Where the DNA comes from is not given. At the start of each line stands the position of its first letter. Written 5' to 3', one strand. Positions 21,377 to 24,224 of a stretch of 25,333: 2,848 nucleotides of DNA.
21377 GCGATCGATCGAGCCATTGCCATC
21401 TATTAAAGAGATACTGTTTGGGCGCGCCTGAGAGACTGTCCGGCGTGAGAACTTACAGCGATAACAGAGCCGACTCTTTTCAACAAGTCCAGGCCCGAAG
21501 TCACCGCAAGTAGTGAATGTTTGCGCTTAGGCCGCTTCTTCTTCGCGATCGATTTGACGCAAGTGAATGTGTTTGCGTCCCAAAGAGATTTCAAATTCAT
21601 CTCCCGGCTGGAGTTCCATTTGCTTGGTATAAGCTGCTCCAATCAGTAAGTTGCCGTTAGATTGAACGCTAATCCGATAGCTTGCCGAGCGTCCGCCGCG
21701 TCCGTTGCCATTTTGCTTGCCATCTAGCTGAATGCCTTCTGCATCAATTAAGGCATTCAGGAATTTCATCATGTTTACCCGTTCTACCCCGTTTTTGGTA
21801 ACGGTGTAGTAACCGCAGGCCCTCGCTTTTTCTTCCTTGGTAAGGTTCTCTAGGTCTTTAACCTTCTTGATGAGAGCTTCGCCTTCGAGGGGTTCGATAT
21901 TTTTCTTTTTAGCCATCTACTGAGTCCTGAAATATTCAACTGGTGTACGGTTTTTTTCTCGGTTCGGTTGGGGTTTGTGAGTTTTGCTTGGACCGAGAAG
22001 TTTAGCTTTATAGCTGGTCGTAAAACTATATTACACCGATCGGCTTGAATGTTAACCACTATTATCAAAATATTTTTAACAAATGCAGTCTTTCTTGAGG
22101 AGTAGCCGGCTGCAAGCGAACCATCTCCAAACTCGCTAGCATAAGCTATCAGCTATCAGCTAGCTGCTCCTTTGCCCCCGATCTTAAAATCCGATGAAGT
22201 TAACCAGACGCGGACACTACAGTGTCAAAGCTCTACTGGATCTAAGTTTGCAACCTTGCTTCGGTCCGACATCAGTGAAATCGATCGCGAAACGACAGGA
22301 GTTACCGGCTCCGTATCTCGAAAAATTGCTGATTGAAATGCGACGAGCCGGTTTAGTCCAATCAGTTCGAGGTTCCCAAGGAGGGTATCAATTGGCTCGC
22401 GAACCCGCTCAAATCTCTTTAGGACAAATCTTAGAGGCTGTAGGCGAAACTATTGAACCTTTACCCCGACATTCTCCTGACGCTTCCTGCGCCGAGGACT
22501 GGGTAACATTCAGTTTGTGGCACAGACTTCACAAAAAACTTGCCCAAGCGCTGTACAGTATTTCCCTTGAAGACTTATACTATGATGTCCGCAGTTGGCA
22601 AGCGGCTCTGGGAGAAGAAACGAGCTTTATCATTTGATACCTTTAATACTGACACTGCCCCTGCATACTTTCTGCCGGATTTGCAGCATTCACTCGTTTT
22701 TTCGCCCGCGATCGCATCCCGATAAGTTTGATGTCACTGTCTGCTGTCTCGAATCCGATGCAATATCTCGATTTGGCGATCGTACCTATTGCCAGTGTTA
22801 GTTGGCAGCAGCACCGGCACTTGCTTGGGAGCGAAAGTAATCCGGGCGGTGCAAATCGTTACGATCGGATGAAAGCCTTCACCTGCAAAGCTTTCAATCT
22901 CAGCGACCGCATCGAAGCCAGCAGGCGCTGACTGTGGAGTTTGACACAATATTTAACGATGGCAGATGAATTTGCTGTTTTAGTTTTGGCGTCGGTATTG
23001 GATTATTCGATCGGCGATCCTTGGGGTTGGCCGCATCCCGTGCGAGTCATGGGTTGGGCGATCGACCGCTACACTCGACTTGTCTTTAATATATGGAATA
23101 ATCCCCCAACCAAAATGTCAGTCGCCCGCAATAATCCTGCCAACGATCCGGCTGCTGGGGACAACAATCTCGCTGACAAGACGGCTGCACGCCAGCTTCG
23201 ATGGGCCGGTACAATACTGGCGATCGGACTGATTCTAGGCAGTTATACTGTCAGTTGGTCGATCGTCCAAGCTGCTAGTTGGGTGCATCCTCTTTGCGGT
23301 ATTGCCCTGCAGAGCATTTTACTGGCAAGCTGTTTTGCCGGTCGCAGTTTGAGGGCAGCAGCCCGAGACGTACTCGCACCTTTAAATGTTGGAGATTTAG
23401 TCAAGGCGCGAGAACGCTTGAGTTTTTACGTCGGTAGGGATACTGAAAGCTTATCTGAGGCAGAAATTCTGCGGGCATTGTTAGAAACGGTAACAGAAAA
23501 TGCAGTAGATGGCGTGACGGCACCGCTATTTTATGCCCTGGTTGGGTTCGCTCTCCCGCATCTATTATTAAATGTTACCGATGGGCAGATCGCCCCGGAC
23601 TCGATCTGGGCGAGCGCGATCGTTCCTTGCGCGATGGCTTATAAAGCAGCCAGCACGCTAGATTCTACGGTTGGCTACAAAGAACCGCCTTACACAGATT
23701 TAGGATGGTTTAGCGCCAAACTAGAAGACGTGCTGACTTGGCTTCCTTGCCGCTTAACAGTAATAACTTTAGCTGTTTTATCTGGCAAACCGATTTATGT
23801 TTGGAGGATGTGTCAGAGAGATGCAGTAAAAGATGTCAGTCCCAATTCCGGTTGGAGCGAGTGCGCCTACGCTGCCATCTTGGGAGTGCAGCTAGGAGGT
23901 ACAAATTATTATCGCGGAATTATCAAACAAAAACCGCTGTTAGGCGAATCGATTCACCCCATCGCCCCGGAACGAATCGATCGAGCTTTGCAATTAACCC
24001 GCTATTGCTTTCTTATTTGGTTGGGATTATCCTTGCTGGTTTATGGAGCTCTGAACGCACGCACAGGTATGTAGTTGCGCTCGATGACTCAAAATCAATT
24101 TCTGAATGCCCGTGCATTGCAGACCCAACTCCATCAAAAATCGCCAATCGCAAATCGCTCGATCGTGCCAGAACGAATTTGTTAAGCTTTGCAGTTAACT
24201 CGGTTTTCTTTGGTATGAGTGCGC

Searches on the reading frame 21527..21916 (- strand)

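Call 5: search_protein_families(library=pfam, proteins=[window:21527-21916:-], max_evalue=0.01)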
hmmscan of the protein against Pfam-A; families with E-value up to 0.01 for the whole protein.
window:21527-21916:- (129 aa): 1 family
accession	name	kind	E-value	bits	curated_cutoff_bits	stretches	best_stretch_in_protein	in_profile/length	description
PF14250.11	AbrB-like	-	7.4e-36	122.5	25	1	51-119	1-70/70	AbrB-like transcriptional regulator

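Call 6: search_protein_families(library=ncbifam, proteins=[window:21527-21916:-], max_evalue=0.01)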
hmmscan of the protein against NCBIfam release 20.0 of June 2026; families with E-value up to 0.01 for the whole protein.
window:21527-21916:- (129 aa): 0 families

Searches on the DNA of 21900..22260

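Call 47: search_rna_families(source=window, start=21900, end=22260, threshold=evalue, max_evalue=10)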
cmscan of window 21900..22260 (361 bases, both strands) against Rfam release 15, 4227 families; matches with E-value up to 10: 0.
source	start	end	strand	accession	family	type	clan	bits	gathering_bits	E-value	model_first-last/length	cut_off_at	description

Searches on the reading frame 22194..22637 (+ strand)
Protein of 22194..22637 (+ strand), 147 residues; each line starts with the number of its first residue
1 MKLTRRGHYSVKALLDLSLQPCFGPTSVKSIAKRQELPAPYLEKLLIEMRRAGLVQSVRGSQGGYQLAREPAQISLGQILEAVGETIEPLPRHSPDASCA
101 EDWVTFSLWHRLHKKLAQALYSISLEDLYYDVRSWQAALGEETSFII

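Call 5: search_protein_families(library=pfam, proteins=[window:22194-22637:+], max_evalue=0.01)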
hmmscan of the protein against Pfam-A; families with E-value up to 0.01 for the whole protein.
window:22194-22637:+ (147 aa): 1 family
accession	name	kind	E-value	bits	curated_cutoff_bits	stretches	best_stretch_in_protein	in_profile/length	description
PF02082.26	Rrf2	-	2.4e-35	122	30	1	3-129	1-130/132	Iron-dependent Transcriptional regulator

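Call 6: search_protein_families(library=ncbifam, proteins=[window:22194-22637:+], max_evalue=0.01)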
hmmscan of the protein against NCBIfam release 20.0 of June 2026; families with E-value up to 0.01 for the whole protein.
window:22194-22637:+ (147 aa): 8 families
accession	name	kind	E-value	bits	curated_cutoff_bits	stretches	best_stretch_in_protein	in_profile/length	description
TIGR00738.1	rrf2_super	superfamily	5.7e-36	123.3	73.3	1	1-129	1-131/132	Rrf2 family transcriptional regulator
TIGR02010.1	IscR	equivalog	5.5e-30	104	207.55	1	1-129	1-130/135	Fe-S cluster assembly transcriptional regulator IscR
NF047409.1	Cys_reg_CymR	equivalog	8.3e-25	87.5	195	1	1-129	1-124/139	cysteine metabolism transcriptional regulator CymR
NF008110.0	PRK10857.1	equivalog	1.2e-23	83.7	275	1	1-129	1-130/164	Fe-S cluster assembly transcriptional regulator IscR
TIGR02944.1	suf_reg_Xantho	equivalog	9.3e-14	51.9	110.65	1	19-128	19-130/130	SUF system Fe-S cluster assembly regulator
NF008886.0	PRK11920.1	equivalog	1.2e-09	38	193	1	1-85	1-84/153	iron-responsive transcriptional regulator RirA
NF008240.0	PRK11014.1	equivalog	9.3e-09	35.5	182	1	1-123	1-115/141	nitric oxide-sensing transcriptional repressor NsrR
NF041852.1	trans_reg_HypR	equivalog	0.0045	17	180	1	39-82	36-79/139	redox-sensitive transcriptional regulator HypR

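Call 28: find_encoding_contigs(protein=window:22194-22637:+, flank=3000, max_places=10)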
Protein window:22194-22637:+ (147 aa): 2 contigs read that carry it; 1 place shown.
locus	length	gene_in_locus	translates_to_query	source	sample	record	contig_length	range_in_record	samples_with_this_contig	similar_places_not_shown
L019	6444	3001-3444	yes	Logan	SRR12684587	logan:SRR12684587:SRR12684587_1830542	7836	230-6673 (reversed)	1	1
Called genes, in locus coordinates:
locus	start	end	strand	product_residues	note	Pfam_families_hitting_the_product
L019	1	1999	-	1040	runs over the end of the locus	PF02743:dCache_1, PF22673:MCP-like_PDC_1, PF00672:HAMP, PF00989:PAS, PF00989:PAS, PF08448:PAS_4, PF13426:PAS_9, PF08447:PAS_3, +3 more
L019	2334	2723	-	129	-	PF14250:AbrB-like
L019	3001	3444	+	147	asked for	PF02082:Rrf2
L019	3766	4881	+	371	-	PF03186:CobD_Cbib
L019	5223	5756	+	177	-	PF00156:Pribosyltran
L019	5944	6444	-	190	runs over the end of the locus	PF23914:TPR_CcmH_CycH (weak), PF13371:TPR_9 (weak), PF13414:TPR_11 (weak), PF13431:TPR_17 (weak), PF00515:TPR_1 (weak), PF13432:TPR_16, PF13414:TPR_11, PF14559:TPR_19, +7 more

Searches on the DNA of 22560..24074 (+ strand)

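Call 4: search_rna_families(source=window, start=22560, end=23060, threshold=evalue, max_evalue=10, show_alignments=5)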
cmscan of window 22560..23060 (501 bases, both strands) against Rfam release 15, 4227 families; matches with E-value up to 10: 0.
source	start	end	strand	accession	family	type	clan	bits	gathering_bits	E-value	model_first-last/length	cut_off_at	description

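Call 13: search_rna_families(sources=[L001, L002, L003, L004, L005, L006, L007, L008, L009, L017, L010, L011, L012, L013, L014, L015, L016], threshold=gathering, show_alignments=1)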
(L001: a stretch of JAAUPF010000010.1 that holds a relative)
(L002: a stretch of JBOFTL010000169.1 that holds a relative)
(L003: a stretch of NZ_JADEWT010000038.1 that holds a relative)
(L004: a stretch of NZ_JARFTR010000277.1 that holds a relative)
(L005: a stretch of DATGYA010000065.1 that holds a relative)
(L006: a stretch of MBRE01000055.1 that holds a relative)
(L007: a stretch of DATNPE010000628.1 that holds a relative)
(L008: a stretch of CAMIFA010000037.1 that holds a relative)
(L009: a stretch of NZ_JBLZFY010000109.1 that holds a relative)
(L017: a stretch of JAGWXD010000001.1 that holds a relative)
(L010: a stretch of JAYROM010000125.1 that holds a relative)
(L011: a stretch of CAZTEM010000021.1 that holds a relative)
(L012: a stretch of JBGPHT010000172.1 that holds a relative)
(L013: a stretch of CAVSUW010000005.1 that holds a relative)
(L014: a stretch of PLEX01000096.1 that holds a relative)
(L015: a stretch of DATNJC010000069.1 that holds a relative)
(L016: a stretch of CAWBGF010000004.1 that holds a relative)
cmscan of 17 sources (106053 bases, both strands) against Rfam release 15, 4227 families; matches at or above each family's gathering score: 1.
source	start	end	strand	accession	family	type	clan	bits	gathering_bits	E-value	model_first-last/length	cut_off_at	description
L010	1304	1482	+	RF00174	Cobalamin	Cis-reg; riboswitch;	CL00101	98.7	31.5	3.3e-23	1-189/189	no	Cobalamin riboswitch aptamer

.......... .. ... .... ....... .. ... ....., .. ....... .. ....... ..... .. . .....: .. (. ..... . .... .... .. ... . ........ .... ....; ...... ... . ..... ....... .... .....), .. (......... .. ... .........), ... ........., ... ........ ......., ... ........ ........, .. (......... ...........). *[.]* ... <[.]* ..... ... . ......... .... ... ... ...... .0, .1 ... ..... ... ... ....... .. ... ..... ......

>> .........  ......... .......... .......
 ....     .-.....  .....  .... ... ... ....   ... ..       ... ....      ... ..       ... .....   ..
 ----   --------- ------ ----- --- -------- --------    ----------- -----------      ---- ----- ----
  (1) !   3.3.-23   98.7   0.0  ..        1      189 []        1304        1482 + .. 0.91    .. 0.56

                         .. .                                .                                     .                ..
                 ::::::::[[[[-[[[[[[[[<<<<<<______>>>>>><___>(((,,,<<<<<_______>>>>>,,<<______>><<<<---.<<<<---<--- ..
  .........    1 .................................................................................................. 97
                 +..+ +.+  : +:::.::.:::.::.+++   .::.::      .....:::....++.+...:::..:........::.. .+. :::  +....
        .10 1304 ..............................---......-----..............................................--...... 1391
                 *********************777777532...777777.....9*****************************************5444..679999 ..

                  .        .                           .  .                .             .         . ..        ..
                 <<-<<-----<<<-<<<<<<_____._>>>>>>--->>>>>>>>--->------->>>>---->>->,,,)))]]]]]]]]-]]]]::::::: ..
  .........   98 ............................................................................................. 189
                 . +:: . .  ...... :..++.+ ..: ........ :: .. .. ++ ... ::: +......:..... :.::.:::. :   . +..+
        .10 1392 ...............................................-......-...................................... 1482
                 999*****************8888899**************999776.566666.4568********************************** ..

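Call 26: search_rna_families(sources=[L001, L002], threshold=evalue, max_evalue=1)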
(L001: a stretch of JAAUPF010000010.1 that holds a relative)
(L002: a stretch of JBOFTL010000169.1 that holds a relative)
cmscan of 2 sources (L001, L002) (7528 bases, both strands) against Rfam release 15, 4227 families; matches with E-value up to 1: 1.
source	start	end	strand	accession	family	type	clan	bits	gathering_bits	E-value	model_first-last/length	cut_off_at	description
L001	1607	1653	-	RF00220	Rhino_CRE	Cis-reg;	-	22.2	45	1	1-86/86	no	Human rhinovirus internal cis-acting regulatory element (CRE)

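Call 34: search_rna_families(sources=[L020, L022, L023, L025, L026, L027, L028, L029, L031, L036, L038, L043, L045, L046, L047, L048, L049, L052, L067, L094], threshold=gathering)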
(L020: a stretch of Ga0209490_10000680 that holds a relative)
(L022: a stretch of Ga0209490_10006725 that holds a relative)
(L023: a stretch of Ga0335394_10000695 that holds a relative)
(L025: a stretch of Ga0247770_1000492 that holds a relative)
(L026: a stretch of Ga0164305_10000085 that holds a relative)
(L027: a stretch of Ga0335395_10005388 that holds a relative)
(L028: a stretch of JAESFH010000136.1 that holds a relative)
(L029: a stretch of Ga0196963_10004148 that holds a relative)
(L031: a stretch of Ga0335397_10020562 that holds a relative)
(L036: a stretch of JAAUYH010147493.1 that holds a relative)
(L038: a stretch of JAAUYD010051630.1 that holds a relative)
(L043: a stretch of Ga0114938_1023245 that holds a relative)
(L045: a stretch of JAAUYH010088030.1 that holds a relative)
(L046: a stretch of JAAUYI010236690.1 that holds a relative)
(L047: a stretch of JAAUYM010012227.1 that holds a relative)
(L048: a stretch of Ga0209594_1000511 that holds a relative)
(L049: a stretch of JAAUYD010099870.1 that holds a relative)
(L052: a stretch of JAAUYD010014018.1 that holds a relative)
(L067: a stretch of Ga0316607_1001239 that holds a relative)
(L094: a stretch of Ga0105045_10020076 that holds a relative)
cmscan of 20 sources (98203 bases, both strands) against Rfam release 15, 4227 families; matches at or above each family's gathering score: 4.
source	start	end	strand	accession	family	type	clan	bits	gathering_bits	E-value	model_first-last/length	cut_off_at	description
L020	5299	5371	-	RF00005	tRNA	Gene; tRNA;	CL00001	52.5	29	3.2e-08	1-71/71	no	tRNA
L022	3764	3836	-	RF00005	tRNA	Gene; tRNA;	CL00001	52.5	29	3.2e-08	1-71/71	no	tRNA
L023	5239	5311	-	RF00005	tRNA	Gene; tRNA;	CL00001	52.5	29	3.2e-08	1-71/71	no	tRNA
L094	4607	4679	-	RF00005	tRNA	Gene; tRNA;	CL00001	52.5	29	3.2e-08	1-71/71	no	tRNA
